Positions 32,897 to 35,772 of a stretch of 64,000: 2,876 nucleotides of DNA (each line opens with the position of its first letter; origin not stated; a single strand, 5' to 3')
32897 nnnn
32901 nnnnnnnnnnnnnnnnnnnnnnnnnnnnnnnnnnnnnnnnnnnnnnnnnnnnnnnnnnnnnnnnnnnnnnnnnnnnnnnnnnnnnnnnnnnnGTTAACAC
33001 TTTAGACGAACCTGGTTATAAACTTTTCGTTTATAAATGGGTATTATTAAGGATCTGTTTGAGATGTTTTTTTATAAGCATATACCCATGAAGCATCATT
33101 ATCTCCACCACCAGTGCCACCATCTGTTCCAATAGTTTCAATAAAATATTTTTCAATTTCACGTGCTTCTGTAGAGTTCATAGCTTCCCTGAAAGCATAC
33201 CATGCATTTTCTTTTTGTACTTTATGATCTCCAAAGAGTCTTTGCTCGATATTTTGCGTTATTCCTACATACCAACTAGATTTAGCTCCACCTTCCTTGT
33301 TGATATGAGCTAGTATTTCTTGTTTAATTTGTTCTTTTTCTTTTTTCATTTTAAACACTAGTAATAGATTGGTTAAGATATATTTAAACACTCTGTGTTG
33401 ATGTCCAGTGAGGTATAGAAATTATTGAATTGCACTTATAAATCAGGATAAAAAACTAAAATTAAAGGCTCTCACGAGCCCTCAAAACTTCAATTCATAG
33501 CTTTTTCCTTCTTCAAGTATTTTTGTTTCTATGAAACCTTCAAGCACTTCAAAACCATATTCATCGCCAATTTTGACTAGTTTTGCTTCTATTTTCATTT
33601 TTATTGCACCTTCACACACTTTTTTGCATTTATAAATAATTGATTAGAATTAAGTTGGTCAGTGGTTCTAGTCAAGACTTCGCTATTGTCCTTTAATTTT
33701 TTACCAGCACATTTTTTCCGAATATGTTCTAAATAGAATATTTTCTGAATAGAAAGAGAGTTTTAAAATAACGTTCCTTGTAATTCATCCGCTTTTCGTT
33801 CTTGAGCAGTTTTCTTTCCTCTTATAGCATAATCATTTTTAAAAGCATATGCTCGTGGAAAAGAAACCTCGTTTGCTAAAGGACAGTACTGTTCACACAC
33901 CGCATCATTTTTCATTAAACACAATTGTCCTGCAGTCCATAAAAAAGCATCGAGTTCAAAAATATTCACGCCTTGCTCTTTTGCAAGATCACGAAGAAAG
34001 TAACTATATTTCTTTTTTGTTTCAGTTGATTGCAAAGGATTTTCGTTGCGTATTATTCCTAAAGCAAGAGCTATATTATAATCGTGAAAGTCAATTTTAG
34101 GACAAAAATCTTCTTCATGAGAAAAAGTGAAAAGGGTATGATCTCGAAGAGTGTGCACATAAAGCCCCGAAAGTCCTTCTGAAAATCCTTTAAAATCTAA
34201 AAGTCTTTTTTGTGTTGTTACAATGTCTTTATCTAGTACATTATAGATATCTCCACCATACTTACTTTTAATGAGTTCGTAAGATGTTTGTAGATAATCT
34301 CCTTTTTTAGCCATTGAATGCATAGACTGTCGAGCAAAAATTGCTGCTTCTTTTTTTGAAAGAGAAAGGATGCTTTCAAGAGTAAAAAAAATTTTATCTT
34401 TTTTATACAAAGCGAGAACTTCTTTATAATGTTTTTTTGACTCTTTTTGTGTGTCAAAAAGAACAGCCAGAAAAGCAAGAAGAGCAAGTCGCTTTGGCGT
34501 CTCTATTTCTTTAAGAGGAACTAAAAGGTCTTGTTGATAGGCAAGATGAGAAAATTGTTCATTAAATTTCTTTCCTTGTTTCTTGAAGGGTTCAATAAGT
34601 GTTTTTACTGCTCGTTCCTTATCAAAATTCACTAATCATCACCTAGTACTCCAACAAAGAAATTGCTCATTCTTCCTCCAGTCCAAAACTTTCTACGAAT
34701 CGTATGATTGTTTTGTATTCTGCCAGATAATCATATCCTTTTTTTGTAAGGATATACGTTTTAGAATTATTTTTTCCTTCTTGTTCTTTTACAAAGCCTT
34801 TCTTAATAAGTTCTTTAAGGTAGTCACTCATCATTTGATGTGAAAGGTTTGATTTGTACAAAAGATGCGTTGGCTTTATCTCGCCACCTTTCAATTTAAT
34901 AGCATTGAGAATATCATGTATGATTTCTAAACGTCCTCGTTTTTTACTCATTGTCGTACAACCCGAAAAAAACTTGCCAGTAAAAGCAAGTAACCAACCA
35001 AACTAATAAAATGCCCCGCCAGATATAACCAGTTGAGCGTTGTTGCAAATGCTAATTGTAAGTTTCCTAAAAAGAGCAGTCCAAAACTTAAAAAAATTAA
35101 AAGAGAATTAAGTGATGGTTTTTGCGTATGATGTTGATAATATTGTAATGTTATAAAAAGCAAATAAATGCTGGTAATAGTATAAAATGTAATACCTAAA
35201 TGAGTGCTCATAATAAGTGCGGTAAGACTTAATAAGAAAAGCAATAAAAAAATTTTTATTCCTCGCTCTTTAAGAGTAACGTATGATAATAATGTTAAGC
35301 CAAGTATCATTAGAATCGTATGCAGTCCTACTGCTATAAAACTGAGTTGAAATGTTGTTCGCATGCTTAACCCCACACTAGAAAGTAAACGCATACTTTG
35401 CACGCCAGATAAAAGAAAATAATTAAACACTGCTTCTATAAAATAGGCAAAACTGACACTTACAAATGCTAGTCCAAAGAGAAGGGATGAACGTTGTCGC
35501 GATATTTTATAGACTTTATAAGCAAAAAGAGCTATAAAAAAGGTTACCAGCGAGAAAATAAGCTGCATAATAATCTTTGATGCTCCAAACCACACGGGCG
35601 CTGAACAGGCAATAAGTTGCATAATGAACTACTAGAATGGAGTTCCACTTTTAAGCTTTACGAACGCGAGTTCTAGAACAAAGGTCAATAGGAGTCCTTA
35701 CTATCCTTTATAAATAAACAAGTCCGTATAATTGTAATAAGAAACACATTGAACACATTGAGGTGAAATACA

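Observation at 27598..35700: tRNA-iMet-adjacent accessory island with a small-regulator gene set (AbrB-like, wHTH, GIY-YIG, second AbrB-like mini-ORF)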

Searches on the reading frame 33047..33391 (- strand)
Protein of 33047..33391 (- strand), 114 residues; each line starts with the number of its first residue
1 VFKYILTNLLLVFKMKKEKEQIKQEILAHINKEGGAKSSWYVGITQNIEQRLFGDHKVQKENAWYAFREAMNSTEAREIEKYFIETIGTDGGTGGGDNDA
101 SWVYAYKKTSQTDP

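Call 4: search_protein_families(library=pfam, proteins=[window:33047-33391:-], max_evalue=0.01)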
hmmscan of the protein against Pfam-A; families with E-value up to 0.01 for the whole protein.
window:33047-33391:- (114 aa): 1 family
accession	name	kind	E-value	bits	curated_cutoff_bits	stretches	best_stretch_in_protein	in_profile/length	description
PF01541.30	GIY-YIG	-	2.1e-05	25.2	22.6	1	37-75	12-43/78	GIY-YIG catalytic domain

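Call 5: search_protein_families(library=padloc, proteins=[window:33047-33391:-], max_evalue=0.01)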
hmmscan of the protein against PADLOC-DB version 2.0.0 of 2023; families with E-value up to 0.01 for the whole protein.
window:33047-33391:- (114 aa): 0 families

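Call 10: search_protein_families(library=ncbifam, proteins=[window:33047-33391:-], max_evalue=0.01)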
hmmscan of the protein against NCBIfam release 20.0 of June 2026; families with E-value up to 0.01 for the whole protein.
window:33047-33391:- (114 aa): 0 families

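Call 91: search_protein_families(library=pfam, proteins=[window:33047-33391:-], max_evalue=1)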
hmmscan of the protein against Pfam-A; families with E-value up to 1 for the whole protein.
window:33047-33391:- (114 aa): 2 families
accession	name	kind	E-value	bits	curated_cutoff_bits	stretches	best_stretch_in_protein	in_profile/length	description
PF01541.30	GIY-YIG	-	2.1e-05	25.2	22.6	1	37-75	12-43/78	GIY-YIG catalytic domain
PF12350.13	CTK3_C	-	0.11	13.2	25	1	47-85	4-42/65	CTD kinase subunit gamma CTK3 C-terminus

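Call 115: search_solved_structures(query=window:33047-33391:-, max_evalue=1)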
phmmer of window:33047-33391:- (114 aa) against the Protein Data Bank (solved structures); distinct sequences matched with E-value up to 1: 11.
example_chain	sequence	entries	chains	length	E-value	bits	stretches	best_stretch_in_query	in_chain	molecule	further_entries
1m59_A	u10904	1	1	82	0.21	15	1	23-84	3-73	Cytochrome b5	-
3x32_A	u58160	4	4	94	0.34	14.3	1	20-84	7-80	Cytochrome b5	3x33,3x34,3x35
5z66_A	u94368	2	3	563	0.35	14.3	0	52-94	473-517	Periplasmic trehalase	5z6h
1lqx_A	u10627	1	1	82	0.4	14.1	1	23-84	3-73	cytochrome b5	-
1hko_A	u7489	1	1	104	0.43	14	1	19-84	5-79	CYTOCHROME B5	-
1m20_A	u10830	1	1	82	0.53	13.7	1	23-84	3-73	Cytochrome b5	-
1cyo_A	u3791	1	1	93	0.62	13.5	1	22-84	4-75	CYTOCHROME B5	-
1sh4_A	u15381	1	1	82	0.63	13.5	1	23-84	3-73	Cytochrome b5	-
2i96_A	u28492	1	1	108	0.64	13.5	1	18-84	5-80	Cytochrome b5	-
1ehb_A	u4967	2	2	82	0.69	13.3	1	23-84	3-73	PROTEIN (CYTOCHROME B5) | Cytochrome B5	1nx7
1lr6_A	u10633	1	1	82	0.89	13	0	23-84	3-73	cytochrome b5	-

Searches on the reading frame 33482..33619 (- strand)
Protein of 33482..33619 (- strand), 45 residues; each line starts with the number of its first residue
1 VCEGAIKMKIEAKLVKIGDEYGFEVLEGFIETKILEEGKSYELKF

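Call 4: search_protein_families(library=pfam, proteins=[window:33482-33619:-], max_evalue=0.01)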
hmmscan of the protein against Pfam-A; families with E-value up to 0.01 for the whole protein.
window:33482-33619:- (45 aa): 0 families

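Call 5: search_protein_families(library=padloc, proteins=[window:33482-33619:-], max_evalue=0.01)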
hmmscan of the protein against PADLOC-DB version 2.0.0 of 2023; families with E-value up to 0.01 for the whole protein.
window:33482-33619:- (45 aa): 0 families

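Call 10: search_protein_families(library=ncbifam, proteins=[window:33482-33619:-], max_evalue=0.01)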
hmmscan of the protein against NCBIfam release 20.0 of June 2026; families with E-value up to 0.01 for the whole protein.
window:33482-33619:- (45 aa): 0 families

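Call 91: search_protein_families(library=pfam, proteins=[window:33482-33619:-], max_evalue=1)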
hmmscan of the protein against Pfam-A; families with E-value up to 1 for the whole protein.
window:33482-33619:- (45 aa): 0 families

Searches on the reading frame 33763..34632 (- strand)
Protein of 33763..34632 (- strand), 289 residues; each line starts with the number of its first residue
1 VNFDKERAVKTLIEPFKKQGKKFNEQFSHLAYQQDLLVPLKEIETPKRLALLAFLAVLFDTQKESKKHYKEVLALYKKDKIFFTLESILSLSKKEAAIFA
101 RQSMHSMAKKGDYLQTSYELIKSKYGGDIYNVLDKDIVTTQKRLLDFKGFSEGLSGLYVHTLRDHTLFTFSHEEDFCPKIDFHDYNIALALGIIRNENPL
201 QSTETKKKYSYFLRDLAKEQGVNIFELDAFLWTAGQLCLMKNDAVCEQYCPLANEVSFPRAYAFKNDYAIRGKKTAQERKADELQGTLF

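Call 4: search_protein_families(library=pfam, proteins=[window:33763-34632:-], max_evalue=0.01)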
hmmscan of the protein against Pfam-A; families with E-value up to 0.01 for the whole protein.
window:33763-34632:- (289 aa): 0 families

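Call 5: search_protein_families(library=padloc, proteins=[window:33763-34632:-], max_evalue=0.01)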
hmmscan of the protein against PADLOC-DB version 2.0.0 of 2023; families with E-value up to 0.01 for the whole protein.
window:33763-34632:- (289 aa): 0 families

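Call 10: search_protein_families(library=ncbifam, proteins=[window:33763-34632:-], max_evalue=0.01)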
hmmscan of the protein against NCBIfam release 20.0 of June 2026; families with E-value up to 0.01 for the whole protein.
window:33763-34632:- (289 aa): 0 families

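Call 114: search_solved_structures(query=window:33763-34632:-, max_evalue=1)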
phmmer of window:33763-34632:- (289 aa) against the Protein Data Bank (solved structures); distinct sequences matched with E-value up to 1: 2.
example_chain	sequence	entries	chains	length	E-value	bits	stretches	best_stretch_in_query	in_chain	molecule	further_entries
6dtk_A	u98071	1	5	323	0.18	14.5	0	146-177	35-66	Superoxide dismutase C111S/D83S-C111S HETERODIMER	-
9l01_B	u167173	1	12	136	0.82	12.4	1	35-127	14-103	adaptor protein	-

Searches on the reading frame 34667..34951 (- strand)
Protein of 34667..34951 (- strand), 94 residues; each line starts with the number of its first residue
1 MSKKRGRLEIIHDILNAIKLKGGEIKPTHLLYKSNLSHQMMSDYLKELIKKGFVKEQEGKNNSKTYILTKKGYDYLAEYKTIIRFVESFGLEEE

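Call 4: search_protein_families(library=pfam, proteins=[window:34667-34951:-], max_evalue=0.01)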
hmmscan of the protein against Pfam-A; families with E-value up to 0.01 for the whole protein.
window:34667-34951:- (94 aa): 11 families
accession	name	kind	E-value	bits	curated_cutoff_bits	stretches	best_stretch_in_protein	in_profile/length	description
PF14947.12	HTH_45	-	1.3e-19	70.4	25.5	1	4-85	1-75/77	Winged helix-turn-helix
PF09202.17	Rio2_N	-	1.5e-05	25.6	27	1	24-77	23-75/82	Rio2, N-terminal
PF14277.12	DUF4364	-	6.8e-05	23.2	26.9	1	36-83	31-77/162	Domain of unknown function (DUF4364)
PF22194.2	F-93_WHD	-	0.00012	22.5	28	1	35-72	26-62/62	F-93, winged-helix domain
PF12802.13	MarR_2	-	0.00082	19.9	27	1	12-57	8-53/61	MarR family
PF01978.25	TrmB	-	0.00084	19.6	25.6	1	22-63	20-59/68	Sugar-specific transcriptional regulator TrmB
PF01047.28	MarR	-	0.0019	18.5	24.6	1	23-63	16-56/59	MarR family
PF13412.12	HTH_24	-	0.0032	17.4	21.9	1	9-55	3-48/48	Winged helix-turn-helix DNA-binding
PF07381.18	EarA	-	0.0054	17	22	1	46-75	57-86/90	EarA-like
PF01638.23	HxlR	-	0.0062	16.8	20.8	1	35-89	30-86/91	HxlR-like helix-turn-helix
PF21984.2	DnaD_N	-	0.0063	17.1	27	1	26-66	37-77/101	DnaD N-terminal domain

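Call 5: search_protein_families(library=padloc, proteins=[window:34667-34951:-], max_evalue=0.01)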
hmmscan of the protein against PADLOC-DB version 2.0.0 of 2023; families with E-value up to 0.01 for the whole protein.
window:34667-34951:- (94 aa): 9 families
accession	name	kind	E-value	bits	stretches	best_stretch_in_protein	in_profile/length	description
PDLC01879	CARF3--CARF_TM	-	5.9e-05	20.8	1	13-73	160-214/222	-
PDLC03922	MkoB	-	0.00026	18.4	1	13-80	33-100/610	-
PDLC02975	WH_III-A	-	0.00068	18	1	12-78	6-67/103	-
PDLC02974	WH_III-A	-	0.00077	17.7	1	23-83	17-69/101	-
PDLC01434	CasR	-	0.0016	16.4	1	14-73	133-187/191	"CAS-I,CAS-II,CAS-III,CAS-IV,CAS-V,CAS-VI; associated_signaling"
PDLC02976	WH_III-A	-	0.0033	16.1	1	31-80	25-68/104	-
PDLC03963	SoFic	-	0.0043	14.5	1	26-69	309-352/361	-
PDLC01853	CARF3--CARF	-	0.0078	13.9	1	13-71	142-202/209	-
PDLC01268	CasR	-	0.0086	14.1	0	14-70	129-178/179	"CAS-I,CAS-II,CAS-III,CAS-IV,CAS-V,CAS-VI; associated_signaling"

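Call 10: search_protein_families(library=ncbifam, proteins=[window:34667-34951:-], max_evalue=0.01)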
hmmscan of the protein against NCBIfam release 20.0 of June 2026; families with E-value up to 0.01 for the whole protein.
window:34667-34951:- (94 aa): 3 families
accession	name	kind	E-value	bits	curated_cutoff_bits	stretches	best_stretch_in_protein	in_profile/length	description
NF053610.1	Sso10a_fam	subfamily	2.1e-18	66.1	60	1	5-76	1-64/64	Sso10a family chromatin protein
TIGR01884.1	cas_HTH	subfamily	0.00098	18.6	60.2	1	13-70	146-200/202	CRISPR-associated CARF protein Csa3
NF053609.1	Sul12a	equivalog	0.0015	18.7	150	1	11-61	7-56/103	Sul12a family chromatin-organizing protein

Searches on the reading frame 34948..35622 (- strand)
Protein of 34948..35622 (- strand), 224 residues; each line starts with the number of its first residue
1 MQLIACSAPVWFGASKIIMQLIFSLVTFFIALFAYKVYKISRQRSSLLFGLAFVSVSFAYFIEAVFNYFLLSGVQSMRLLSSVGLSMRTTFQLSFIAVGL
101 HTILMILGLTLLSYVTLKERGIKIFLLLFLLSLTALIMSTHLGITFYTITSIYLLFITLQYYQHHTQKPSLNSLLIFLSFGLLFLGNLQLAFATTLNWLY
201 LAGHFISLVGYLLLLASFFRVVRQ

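Call 4: search_protein_families(library=pfam, proteins=[window:34948-35622:-], max_evalue=0.01)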
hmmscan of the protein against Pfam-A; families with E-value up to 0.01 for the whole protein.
window:34948-35622:- (224 aa): 1 family
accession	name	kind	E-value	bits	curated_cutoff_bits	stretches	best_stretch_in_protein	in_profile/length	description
PF20040.4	DUF6442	-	0.0023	18.6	25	1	20-68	53-101/102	Family of unknown function (DUF6442)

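Call 5: search_protein_families(library=padloc, proteins=[window:34948-35622:-], max_evalue=0.01)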
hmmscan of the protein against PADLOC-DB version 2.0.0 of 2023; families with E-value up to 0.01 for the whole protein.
window:34948-35622:- (224 aa): 0 families

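Call 10: search_protein_families(library=ncbifam, proteins=[window:34948-35622:-], max_evalue=0.01)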
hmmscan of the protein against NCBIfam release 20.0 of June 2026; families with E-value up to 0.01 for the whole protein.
window:34948-35622:- (224 aa): 0 families
